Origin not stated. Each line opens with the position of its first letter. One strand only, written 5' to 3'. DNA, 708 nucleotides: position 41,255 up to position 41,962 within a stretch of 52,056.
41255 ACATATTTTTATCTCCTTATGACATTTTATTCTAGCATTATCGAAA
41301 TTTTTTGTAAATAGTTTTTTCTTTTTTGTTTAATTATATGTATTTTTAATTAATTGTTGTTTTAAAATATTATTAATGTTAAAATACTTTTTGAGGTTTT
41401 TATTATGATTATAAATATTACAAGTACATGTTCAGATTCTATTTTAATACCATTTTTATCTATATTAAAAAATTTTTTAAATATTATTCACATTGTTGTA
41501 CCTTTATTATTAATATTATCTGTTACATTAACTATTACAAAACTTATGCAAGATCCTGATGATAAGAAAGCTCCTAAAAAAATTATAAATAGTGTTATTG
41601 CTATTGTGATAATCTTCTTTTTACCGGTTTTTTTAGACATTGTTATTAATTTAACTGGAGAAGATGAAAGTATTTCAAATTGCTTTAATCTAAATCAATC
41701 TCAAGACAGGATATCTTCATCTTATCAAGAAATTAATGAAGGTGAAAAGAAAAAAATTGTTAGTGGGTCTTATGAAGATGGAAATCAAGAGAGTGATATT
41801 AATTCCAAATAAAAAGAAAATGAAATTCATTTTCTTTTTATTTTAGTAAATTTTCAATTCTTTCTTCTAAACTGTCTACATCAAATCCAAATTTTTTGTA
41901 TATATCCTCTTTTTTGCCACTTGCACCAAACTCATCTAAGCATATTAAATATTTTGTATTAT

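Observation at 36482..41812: Three-member paralog family of monocistronic membrane-hairpin proteins within 5.3 kb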

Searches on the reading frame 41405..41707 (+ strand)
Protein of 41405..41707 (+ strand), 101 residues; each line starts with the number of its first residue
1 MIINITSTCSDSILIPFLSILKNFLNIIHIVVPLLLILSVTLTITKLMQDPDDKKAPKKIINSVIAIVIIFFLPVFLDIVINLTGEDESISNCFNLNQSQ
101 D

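Call 52: find_homologous_proteins(query=A7, max_evalue=0.00001)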
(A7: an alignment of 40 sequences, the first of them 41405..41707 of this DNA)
Query A7 (40 sequences) (101 aa, profile of the alignment): 82 proteins with E <= 0.00001 among 1640 candidates.
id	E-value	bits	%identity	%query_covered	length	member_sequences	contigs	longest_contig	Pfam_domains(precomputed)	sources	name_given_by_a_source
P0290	1.6e-29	120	36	97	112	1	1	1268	PF18895.6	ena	-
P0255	8.1e-29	118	46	70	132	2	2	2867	PF18895.6,PF04956.19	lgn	-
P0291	1.0e-28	117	32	96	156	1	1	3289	-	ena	-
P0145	1.7e-28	116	44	93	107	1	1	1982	PF18895.6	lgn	-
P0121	4.4e-28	115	100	100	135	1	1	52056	-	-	-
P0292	5.1e-28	115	41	94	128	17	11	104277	-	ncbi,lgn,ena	-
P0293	7.2e-28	114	37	89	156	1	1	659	-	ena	-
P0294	7.5e-28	114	40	88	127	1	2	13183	-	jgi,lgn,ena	-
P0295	8.8e-28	114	33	93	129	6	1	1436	-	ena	-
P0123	8.9e-28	114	92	100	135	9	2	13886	-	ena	-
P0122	1.3e-27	114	98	100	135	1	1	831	-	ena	-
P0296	2.6e-27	113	35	93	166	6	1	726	-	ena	-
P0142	4.2e-27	112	93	100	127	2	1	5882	-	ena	-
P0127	4.8e-27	112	89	100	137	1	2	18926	PF18895.6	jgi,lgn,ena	-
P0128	5.2e-27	112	89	100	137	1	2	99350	PF18895.6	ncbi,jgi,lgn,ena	-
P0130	5.3e-27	112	89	100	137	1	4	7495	PF18895.6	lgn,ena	-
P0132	6.2e-27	111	89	100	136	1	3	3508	PF18895.6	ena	-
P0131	6.4e-27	111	89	100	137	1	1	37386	PF18895.6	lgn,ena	-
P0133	7.0e-27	111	88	100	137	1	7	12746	PF18895.6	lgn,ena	-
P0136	7.1e-27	111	88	100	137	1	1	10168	PF18895.6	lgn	-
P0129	2.1e-26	110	89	100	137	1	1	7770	PF18895.6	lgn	-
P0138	3.1e-26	109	87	100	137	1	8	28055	PF18895.6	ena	-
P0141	3.2e-26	109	87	100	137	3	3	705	PF18895.6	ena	-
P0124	4.7e-26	109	89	100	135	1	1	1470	PF18895.6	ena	-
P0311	1.1e-24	104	38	73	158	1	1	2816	PF18895.6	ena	-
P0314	6.4e-24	102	34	90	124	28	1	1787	PF18895.6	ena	-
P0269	8.3e-24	101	35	90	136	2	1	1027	PF18895.6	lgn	-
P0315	8.7e-23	98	35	91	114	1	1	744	PF18895.6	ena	-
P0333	4.3e-10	57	29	73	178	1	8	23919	-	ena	-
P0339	4.9e-8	51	32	69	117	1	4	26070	-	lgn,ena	-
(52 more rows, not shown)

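Call 53: find_encoding_contigs(protein=P0292, flank=10000, max_places=4)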
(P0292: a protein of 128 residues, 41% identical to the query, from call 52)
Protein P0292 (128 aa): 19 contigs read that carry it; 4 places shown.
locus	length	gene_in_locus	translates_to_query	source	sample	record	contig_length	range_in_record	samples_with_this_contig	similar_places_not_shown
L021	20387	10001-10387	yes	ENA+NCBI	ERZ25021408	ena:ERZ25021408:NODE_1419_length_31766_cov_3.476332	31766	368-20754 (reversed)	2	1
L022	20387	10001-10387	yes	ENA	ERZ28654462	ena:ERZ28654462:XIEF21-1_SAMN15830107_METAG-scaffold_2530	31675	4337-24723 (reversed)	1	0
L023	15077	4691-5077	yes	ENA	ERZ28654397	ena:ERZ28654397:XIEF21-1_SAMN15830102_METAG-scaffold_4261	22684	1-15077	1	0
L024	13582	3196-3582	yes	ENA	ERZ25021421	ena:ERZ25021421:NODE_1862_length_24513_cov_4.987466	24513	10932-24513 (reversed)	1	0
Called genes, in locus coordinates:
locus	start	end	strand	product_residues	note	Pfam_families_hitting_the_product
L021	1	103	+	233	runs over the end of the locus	-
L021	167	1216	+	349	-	PF08271:Zn_Ribbon_TF (faint)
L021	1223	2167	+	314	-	PF04536:TPM_phosphatase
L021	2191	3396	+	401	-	PF13421:Band_7_1, PF12773:DZR (faint), PF13248:Zn_ribbon_3, PF13240:Zn_Ribbon_1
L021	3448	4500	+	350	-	PF02517:Rce1-like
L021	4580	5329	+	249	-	PF12796:Ank_2 (faint)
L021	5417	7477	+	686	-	PF13338:AbiEi_4 (weak)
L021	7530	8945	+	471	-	PF00919:UPF0004, PF04055:Radical_SAM, PF01938:TRAM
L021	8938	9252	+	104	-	PF06133:Com_YlbF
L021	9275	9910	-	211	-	PF00882:Zn_dep_PLPC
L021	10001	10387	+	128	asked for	-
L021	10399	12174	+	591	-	PF14903:WG_beta_rep (weak)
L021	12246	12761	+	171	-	PF10628:CotE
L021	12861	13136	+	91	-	PF00886:Ribosomal_S16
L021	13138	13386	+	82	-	PF13083:KH_KhpA-B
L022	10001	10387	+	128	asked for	-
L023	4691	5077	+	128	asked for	-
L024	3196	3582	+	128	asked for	-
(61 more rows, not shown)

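Call 75: find_encoding_contigs(protein=P0339, flank=10000, max_places=2)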
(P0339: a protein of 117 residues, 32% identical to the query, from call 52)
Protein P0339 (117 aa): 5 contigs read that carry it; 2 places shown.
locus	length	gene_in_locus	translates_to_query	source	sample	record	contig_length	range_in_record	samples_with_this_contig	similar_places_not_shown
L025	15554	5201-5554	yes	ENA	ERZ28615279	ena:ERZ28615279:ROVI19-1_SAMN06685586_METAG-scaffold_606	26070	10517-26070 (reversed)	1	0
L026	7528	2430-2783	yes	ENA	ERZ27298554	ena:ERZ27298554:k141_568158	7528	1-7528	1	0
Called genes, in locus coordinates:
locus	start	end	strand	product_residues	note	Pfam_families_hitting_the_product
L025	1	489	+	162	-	?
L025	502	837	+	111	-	-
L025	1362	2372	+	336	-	PF12733:Cadherin-like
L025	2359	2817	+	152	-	-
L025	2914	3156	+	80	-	-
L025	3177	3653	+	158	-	-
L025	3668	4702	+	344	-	-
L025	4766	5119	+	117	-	-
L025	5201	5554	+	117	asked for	-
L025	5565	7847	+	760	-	-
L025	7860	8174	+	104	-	-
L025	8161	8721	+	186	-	PF26593:TraC-like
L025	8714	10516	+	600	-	PF01580:FtsK_SpoIIIE (faint), PF12846:AAA_10 (faint), PF19044:P-loop_TraG, PF01935:DUF87 (weak)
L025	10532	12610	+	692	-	PF01551:Peptidase_M23, PF00959:Phage_lysozyme (weak)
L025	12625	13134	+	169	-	-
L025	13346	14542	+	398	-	-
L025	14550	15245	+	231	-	-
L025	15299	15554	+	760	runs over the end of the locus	PF02534:T4SS-DNA_transf, PF10412:TrwB_AAD_bind, PF12696:TraG-D_C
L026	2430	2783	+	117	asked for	-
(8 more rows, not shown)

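Call 76: find_encoding_contigs(protein=P0333, flank=10000, max_places=2)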
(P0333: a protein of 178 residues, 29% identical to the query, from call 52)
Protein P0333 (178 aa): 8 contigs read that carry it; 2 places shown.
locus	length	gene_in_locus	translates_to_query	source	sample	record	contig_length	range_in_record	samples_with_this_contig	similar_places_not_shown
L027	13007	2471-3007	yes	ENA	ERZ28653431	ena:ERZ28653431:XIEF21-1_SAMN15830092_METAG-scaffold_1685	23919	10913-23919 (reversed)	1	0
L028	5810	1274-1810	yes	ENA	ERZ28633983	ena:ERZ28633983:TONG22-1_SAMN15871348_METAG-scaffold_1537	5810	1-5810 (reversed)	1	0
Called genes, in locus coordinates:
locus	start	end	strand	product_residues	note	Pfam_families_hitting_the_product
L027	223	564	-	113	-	-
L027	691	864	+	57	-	-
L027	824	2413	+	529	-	-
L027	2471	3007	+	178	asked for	-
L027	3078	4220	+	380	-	PF00266:Aminotran_5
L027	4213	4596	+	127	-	PF00581:Rhodanese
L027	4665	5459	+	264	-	-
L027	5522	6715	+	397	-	PF22025:ThiI_fer, PF02926:THUMP, PF02568:ThiI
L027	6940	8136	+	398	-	PF00871:Acetate_kinase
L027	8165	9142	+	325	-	PF01368:DHH, PF02272:DHHA1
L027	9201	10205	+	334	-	PF01073:3Beta_HSD, PF01370:Epimerase, PF02719:Polysacc_synt_2, PF04321:RmlD_sub_bind, PF07993:NAD_binding_4, PF16363:GDP_Man_Dehyd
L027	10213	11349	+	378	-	-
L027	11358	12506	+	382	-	PF01071:GARS_A (weak), PF02655:ATP-grasp_3, PF02786:CPSase_L_D2, PF02222:ATP-grasp (weak), PF07478:Dala_Dala_lig_C, PF13535:ATP-grasp_4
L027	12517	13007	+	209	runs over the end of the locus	PF05175:MTS (weak), PF13847:Methyltransf_31, PF13649:Methyltransf_25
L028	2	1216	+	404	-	?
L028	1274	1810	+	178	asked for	-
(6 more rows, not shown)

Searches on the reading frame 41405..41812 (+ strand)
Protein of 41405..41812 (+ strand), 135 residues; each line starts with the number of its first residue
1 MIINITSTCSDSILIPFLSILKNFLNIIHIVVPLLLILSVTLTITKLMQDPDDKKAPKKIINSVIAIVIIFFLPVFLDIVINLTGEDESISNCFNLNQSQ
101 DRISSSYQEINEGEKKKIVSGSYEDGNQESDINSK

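Call 3: search_protein_families(library=pfam, proteins=[window:41405-41812:+], max_evalue=10)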
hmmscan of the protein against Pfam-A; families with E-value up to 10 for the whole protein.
window:41405-41812:+ (135 aa): 3 families
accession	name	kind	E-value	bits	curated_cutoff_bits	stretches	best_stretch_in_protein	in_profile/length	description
PF18895.5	T4SS_pilin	-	3.9e-05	24.1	26.6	1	20-79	8-70/71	Type IV secretion system pilin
PF11857.13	DUF3377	-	0.0024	18.2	26.5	1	25-61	27-62/72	Domain of unknown function (DUF3377)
PF00001.26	7tm_1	-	0.054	13.4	30.5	1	17-82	149-226/260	7 transmembrane receptor (rhodopsin family)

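Call 4: search_protein_families(library=ncbifam, proteins=[window:41405-41812:+], max_evalue=10)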
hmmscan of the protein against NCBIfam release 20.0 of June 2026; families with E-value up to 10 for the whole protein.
window:41405-41812:+ (135 aa): 7 families
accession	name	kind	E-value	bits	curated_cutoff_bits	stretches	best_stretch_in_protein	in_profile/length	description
NF045849.1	ICE_MMCAP2_0565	equivalog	0.00014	21.5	40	1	17-82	9-78/80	Mbov_0395 family pilin-like conjugal transfer protein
NF045890.1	conj_pls20_p028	equivalog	0.0004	19.4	150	1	21-88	58-124/377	pLS20_p028 family conjugation system transmembrane protein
NF002763.0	PRK02833.1-1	equivalog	0.011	15.5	138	1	22-85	20-79/143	phosphate-starvation-inducible protein PsiE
NF045987.1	SPE_1075_fam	subfamily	0.014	14.6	125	1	22-90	76-148/268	SPE_1075/MLC_0560 family membrane protein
TIGR03663.1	TIGR03663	subfamily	0.029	13.4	126.25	1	27-114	321-403/435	flippase activity-associated protein Agl23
NF009523.0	PRK12884.1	equivalog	0.078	12.2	269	1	9-75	212-277/279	prenyltransferase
NF045993.1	MAG0130_MAG3770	subfamily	0.17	11.8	85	1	24-108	18-98/140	MAG0130/MAG3770 family membrane protein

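Call 16: find_homologous_proteins(query=window:41405-41809:+, max_evalue=0.001)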
Query window:41405-41809:+ (135 aa): 25 proteins with E <= 0.001 among 43 candidates.
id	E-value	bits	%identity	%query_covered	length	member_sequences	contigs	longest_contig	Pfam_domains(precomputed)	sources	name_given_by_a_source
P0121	1.7e-76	272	100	100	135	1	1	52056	-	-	-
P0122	7.1e-75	267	97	100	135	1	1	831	-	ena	-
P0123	6.6e-74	264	94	100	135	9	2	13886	-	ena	-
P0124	7.9e-72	257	92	100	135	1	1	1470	PF18895.6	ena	-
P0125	5.1e-70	251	90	100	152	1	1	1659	-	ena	-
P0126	5.1e-66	238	88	96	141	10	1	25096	-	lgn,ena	-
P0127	8.2e-65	235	84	99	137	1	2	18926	PF18895.6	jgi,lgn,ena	-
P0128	9.4e-65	234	84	99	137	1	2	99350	PF18895.6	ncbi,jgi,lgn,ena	-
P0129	1.5e-64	234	84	99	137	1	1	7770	PF18895.6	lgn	-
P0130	1.8e-64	233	84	99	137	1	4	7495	PF18895.6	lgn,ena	-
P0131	2.4e-64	233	84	99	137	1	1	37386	PF18895.6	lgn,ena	-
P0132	2.5e-64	233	84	99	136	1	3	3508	PF18895.6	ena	-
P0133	3.0e-64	233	83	99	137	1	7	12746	PF18895.6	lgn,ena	-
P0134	4.0e-64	232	83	99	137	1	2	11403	-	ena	-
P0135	5.1e-64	232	83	100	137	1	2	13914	-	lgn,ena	-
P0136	6.0e-64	232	83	99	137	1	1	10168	PF18895.6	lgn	-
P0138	8.7e-63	228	83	97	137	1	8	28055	PF18895.6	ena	-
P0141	3.3e-62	226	83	97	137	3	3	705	PF18895.6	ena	-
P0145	6.8e-18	83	44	70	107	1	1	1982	PF18895.6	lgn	-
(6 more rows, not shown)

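Call 18: find_encoding_contigs(protein=P0128, flank=10000, max_places=4)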
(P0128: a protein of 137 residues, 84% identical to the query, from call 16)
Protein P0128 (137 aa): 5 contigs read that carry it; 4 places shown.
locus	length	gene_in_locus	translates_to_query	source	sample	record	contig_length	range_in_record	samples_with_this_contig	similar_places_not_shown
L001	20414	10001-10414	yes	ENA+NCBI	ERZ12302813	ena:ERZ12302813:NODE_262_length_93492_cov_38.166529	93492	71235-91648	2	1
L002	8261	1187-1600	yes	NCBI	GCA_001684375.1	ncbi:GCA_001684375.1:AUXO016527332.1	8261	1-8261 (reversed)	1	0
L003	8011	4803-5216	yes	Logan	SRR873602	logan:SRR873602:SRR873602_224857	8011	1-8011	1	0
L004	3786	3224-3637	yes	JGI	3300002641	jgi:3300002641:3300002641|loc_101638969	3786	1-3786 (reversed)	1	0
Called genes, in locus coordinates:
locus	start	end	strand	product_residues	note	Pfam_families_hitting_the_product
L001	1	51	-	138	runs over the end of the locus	-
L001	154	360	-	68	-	PF01783:Ribosomal_L32p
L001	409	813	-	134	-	-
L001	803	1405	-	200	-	-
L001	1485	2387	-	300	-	PF03690:MYG1_exonuc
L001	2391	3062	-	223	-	PF04298:Zn_peptidase_2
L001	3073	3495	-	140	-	PF07963:N_methyl (weak)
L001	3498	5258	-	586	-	PF01541:GIY-YIG, PF27096:UvrC_M, PF02151:UVR (weak), PF22920:UvrC_RNaseH, PF08459:UvrC_RNaseH_dom, PF12826:HHH_2 (faint)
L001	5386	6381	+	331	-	-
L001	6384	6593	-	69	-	PF03672:UPF0154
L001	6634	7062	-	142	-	PF10747:SirA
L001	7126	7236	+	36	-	-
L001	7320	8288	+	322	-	-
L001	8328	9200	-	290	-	PF00924:MS_channel_2nd (weak)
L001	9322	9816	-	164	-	-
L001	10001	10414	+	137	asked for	PF18895:T4SS_pilin (weak)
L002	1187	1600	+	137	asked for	PF18895:T4SS_pilin (weak)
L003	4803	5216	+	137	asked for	PF18895:T4SS_pilin (weak)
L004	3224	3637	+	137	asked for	PF18895:T4SS_pilin (weak)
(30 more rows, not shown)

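Call 66: search_protein_families(library=phrogs, proteins=[window:41405-41809:+], max_evalue=0.01)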
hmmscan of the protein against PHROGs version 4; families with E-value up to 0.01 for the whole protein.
window:41405-41809:+ (135 aa): 0 families
